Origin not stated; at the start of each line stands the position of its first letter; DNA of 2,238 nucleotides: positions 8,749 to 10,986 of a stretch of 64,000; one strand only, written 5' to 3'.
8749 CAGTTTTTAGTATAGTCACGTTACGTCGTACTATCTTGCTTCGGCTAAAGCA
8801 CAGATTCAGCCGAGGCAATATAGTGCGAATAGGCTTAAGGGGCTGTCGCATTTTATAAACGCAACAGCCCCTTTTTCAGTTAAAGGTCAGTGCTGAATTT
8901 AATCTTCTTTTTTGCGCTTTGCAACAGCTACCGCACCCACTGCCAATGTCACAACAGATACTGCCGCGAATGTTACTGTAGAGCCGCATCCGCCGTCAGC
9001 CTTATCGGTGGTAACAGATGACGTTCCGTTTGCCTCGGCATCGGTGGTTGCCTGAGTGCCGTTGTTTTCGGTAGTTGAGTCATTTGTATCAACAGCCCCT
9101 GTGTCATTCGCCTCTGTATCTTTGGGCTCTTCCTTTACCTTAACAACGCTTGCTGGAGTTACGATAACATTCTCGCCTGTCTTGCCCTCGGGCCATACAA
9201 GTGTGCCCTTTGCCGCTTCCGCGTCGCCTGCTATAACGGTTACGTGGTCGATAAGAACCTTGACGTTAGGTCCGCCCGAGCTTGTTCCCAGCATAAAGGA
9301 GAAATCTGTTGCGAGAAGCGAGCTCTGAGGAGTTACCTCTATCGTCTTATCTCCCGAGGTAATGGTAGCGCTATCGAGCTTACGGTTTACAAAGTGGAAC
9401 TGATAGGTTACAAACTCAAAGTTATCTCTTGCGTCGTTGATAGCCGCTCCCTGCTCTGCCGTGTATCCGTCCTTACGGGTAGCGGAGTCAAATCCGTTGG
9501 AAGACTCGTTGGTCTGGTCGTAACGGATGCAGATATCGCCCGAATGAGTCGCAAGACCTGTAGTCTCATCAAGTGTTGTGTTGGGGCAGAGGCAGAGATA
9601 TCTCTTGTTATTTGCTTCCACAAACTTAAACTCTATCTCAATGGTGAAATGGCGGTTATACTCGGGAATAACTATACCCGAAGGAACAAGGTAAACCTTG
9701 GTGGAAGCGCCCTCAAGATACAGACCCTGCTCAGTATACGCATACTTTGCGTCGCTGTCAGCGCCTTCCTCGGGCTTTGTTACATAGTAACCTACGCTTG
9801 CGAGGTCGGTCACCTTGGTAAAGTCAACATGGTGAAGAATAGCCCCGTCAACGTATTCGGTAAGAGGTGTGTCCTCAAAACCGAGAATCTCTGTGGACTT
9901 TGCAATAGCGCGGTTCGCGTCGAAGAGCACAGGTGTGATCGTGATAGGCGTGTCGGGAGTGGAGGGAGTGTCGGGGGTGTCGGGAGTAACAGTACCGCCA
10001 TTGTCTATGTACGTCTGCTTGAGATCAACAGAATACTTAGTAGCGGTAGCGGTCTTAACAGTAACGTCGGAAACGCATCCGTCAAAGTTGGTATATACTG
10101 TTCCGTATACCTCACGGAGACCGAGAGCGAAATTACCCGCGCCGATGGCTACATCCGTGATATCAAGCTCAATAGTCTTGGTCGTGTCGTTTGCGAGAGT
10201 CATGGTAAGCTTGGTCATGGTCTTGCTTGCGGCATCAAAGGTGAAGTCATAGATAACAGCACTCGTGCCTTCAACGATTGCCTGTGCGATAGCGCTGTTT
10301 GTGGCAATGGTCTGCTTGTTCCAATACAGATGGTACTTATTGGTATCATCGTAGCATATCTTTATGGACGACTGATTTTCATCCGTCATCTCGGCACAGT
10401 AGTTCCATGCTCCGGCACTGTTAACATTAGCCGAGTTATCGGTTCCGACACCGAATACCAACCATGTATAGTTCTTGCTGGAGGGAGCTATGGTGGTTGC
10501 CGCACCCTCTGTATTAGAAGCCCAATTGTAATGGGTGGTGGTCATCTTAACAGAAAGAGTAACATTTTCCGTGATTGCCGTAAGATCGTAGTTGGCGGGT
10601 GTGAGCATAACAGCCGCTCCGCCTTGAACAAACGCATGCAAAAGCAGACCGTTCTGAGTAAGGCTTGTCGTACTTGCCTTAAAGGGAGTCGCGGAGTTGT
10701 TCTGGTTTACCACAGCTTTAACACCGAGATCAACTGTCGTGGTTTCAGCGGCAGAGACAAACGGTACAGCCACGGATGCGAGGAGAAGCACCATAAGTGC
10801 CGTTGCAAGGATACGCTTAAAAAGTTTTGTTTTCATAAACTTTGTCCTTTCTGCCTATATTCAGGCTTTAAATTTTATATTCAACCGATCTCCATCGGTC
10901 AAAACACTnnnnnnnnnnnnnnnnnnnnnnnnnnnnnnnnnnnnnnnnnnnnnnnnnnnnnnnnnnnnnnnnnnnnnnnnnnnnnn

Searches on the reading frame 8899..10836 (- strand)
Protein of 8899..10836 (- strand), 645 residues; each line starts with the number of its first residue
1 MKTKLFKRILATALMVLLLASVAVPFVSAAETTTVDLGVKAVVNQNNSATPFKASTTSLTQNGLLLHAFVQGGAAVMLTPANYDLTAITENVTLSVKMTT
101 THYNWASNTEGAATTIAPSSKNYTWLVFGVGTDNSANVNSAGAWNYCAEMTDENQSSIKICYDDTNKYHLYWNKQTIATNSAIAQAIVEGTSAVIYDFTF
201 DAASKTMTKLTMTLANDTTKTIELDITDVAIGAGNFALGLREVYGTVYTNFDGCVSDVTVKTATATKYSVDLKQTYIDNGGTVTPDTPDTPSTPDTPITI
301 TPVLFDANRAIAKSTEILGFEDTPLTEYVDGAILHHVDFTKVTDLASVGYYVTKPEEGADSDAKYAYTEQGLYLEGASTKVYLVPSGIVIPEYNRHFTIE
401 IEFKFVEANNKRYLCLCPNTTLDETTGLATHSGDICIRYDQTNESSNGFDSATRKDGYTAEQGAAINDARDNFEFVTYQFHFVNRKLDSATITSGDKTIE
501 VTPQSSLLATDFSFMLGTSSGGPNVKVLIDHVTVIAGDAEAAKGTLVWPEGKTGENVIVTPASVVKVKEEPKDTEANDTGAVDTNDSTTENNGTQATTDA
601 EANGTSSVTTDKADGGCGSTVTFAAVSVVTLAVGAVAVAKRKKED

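Call 8: search_protein_families(library=ncbifam, proteins=[window:8899-10836:-], max_evalue=10)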
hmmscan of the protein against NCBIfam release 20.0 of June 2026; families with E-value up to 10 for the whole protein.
window:8899-10836:- (645 aa): 0 families

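Call 9: search_protein_families(library=pfam, proteins=[window:8899-10836:-], max_evalue=1)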
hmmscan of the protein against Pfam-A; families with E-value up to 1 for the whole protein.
window:8899-10836:- (645 aa): 1 family
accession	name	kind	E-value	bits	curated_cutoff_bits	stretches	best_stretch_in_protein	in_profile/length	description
PF10039.14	DUF2275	-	0.074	13.6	24.6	1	3-42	31-70/210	Predicted integral membrane protein (DUF2275)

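Call 13: find_encoding_contigs(protein=window:8899-10836:-, flank=10000, max_places=3)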
Protein window:8899-10836:- (645 aa): 2 contigs read that carry it; 2 places shown.
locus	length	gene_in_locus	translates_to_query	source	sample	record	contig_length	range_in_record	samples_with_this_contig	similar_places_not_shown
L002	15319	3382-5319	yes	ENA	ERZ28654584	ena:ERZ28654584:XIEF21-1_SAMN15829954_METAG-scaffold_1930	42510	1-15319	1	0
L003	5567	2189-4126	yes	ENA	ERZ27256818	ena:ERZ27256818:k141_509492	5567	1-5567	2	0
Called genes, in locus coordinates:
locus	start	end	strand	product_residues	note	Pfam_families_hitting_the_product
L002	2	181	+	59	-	?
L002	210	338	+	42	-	-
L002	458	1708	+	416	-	PF03372:Exo_endo_phos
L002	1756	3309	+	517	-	-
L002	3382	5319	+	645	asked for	-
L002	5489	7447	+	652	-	PF07944:Beta-AFase-like_GH127_cat, PF20736:Glyco_hydro127M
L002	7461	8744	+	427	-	PF01408:GFO_IDH_MocA, PF02894:GFO_IDH_MocA_C, PF22725:GFO_IDH_MocA_C3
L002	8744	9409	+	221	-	PF00702:Hydrolase, PF13419:HAD_2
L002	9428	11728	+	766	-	PF03636:Glyco_hydro_65N, PF03632:Glyco_hydro_65m, PF03633:Glyco_hydro_65C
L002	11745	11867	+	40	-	-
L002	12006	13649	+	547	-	PF22422:MGH1-like_GH, PF17389:Bac_rhamnosid6H (weak), PF03200:Glyco_hydro_63, PF01204:Trehalase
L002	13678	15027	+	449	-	PF02746:MR_MLE_N, PF13378:MR_MLE_C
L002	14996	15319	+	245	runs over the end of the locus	PF13483:Lactamase_B_3, PF12706:Lactamase_B_2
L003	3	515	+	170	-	?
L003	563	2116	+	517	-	-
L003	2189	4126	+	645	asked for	-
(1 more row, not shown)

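Call 75: find_homologous_proteins(query=window:8899-10836:-)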
Query window:8899-10836:- (645 aa): 4 proteins with E <= 0.001 among 8000 candidates.
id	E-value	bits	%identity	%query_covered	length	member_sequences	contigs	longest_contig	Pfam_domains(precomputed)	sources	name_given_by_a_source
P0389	0.0e+0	1101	78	100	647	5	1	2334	-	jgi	jgi:hypothetical protein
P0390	0.0e+0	1017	72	100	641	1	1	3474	-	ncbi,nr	ncbi:MAG: hypothetical protein IKJ00_08630 [Clostridia bacterium]|nr:hypothetical protein [Clostridi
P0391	3.6e-277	939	68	100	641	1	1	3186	-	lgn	-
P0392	1.0e-89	320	59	40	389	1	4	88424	-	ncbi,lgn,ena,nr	ncbi:MAG: hypothetical protein IJZ83_07310 [Clostridia bacterium]|nr:hypothetical protein [Clostridi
